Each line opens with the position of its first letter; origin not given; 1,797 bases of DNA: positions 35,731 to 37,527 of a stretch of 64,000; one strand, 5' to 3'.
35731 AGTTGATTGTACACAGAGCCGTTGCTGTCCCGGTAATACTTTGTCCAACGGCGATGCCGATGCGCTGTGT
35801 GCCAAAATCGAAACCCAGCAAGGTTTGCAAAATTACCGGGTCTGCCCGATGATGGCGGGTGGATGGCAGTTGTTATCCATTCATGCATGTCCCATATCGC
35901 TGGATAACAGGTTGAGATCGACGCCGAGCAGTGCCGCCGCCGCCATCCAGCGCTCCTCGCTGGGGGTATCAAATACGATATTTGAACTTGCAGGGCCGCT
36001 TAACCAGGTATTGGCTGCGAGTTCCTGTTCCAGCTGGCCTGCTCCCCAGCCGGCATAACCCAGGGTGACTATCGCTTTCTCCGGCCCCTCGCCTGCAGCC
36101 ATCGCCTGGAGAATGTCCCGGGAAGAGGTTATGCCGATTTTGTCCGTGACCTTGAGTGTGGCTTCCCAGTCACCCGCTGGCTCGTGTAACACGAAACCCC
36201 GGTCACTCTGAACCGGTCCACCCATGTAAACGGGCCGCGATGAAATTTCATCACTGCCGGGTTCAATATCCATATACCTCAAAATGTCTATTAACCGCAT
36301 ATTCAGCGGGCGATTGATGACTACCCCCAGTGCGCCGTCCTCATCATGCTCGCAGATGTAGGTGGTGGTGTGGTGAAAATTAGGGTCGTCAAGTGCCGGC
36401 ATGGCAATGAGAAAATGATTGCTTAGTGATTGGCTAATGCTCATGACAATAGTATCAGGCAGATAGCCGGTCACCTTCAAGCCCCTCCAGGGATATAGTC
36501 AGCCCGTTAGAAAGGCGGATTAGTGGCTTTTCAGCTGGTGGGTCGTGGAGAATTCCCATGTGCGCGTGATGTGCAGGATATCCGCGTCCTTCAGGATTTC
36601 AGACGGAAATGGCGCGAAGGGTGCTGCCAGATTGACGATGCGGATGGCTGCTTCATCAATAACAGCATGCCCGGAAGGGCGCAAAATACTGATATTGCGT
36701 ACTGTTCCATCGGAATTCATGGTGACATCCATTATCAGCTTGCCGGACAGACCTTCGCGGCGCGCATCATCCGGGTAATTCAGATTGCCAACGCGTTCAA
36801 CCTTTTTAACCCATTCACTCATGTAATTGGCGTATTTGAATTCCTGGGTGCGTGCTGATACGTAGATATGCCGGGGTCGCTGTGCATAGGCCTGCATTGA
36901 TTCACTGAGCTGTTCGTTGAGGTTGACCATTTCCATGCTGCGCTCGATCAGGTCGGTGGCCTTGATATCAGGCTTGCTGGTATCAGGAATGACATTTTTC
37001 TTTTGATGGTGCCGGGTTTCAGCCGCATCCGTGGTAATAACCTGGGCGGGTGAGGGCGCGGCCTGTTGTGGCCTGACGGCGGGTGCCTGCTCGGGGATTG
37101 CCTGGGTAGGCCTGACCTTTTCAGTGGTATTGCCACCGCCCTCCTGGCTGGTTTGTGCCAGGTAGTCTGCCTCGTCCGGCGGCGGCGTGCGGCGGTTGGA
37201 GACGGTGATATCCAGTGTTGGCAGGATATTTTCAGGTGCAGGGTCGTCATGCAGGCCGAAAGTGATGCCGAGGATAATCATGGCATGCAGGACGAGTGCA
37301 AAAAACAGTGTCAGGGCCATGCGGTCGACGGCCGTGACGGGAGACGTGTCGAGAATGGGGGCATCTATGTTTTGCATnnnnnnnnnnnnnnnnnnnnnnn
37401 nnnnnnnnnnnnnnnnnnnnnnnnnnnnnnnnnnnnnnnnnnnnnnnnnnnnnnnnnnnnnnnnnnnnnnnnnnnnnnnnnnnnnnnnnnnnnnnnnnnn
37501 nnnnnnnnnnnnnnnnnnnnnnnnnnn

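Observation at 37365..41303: ApbE + NusG-II (DUF1312-like) + Gx-transporter-like module inserted between gshB and yqgE: candidate extracytoplasmic flavinylation/redox system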

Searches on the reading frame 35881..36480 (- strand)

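Call 3: search_protein_families(library=pfam, proteins=[window:35881-36480:-], max_evalue=0.01)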
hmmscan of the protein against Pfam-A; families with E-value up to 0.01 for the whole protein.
window:35881-36480:- (199 aa): 1 family
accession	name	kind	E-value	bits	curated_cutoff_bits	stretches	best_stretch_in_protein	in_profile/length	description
PF02622.21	DUF179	-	2.7e-52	177.3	27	1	28-186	1-157/157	AlgH-like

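Call 4: search_protein_families(library=ncbifam, proteins=[window:35881-36480:-], max_evalue=0.01)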
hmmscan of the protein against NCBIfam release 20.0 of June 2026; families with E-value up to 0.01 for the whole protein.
window:35881-36480:- (199 aa): 7 families
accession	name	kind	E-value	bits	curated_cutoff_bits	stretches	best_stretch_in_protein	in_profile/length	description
NF001266.0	PRK00228.1-1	equivalog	6.2e-72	241.1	198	1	18-199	3-187/187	YqgE/AlgH family protein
NF001267.0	PRK00228.1-2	equivalog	2e-66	223.4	284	1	17-199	8-192/192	YqgE/AlgH family protein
NF001268.0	PRK00228.1-4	equivalog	5.8e-56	189.4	216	1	16-199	11-201/201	YqgE/AlgH family protein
NF001270.0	PRK00228.2-2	equivalog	3.1e-26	92.1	225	1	15-193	7-184/193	YqgE/AlgH family protein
NF001271.0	PRK00228.2-3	equivalog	1.9e-25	89.7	254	1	22-186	13-173/189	YqgE/AlgH family protein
NF001272.0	PRK00228.2-4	equivalog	3.7e-16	59.1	241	1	17-180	14-176/198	YqgE/AlgH family protein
NF001269.0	PRK00228.2-1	equivalog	1.5e-15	57.4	278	1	20-181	20-180/201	YqgE/AlgH family protein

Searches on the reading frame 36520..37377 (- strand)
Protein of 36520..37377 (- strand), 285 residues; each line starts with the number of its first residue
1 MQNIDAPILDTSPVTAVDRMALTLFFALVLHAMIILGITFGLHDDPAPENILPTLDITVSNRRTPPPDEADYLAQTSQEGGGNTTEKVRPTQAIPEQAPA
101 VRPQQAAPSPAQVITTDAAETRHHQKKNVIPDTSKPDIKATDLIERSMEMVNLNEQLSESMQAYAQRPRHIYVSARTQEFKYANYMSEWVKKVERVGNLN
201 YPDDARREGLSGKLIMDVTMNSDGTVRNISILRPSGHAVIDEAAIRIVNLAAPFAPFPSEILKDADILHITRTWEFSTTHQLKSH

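Call 3: search_protein_families(library=pfam, proteins=[window:36520-37377:-], max_evalue=0.01)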
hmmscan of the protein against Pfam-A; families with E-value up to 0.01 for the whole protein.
window:36520-37377:- (285 aa): 2 families
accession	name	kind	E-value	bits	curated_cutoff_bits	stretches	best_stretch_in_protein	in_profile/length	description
PF03544.19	TonB_C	-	3.7e-15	56.6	24.6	1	198-276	2-77/79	Gram-negative bacterial TonB protein C-terminal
PF13103.11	TonB_2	-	3.7e-07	30.6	22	1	208-258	22-72/85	TonB C terminal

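Call 4: search_protein_families(library=ncbifam, proteins=[window:36520-37377:-], max_evalue=0.01)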
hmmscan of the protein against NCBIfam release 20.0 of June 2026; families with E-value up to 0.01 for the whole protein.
window:36520-37377:- (285 aa): 6 families
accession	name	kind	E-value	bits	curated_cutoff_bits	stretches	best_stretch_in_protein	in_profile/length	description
TIGR01352.1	tonB_Cterm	subfamily_domain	2e-16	60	27.1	1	200-277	2-74/76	TonB family protein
TIGR02794.1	tolA_full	equivalog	1.8e-08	34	59.45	1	137-259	246-346/362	cell envelope integrity protein TolA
NF047760.1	LIC10042_TonB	equivalog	1.1e-05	25.5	100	1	191-244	76-130/156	LIC_10042 family TonB-like protein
NF038079.1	TonB_sider_MxcH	equivalog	0.00059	18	925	1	198-256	9-65/792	TonB-dependent siderophore myxochelin receptor MxcH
NF008082.0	PRK10819.1-3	equivalog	0.0082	16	265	0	87-235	63-202/242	TonB system transport protein TonB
NF033761.1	gliding_GltJ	equivalog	0.0089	15.2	450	0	43-141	396-494/671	adventurous gliding motility protein GltJ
